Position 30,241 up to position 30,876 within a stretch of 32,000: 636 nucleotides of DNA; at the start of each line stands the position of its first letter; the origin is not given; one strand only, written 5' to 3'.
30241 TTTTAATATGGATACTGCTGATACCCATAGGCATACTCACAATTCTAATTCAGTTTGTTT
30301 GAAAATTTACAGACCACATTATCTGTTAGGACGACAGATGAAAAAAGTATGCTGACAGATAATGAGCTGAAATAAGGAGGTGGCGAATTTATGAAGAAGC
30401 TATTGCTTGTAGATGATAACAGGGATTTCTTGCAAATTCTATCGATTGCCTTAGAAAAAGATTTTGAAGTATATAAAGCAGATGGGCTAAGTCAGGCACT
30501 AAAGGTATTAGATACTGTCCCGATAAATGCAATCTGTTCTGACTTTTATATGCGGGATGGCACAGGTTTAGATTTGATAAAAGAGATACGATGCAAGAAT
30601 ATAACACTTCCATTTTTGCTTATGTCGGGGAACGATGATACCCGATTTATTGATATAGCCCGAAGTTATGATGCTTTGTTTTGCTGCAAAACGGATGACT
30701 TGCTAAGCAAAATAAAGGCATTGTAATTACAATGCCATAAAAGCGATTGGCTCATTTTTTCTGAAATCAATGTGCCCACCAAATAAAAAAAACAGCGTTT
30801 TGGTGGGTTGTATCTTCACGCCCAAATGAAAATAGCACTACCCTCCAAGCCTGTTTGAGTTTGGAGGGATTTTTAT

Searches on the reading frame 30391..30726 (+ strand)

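Call 85: search_protein_families(library=pfam, proteins=[window:30391-30726:+], max_evalue=0.001)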
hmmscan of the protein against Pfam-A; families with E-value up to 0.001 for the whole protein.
window:30391-30726:+ (111 aa): 1 family
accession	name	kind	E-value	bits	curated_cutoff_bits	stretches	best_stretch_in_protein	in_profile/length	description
PF00072.30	Response_reg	-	8.3e-12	45.7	30.2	1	5-90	2-88/111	Response regulator receiver domain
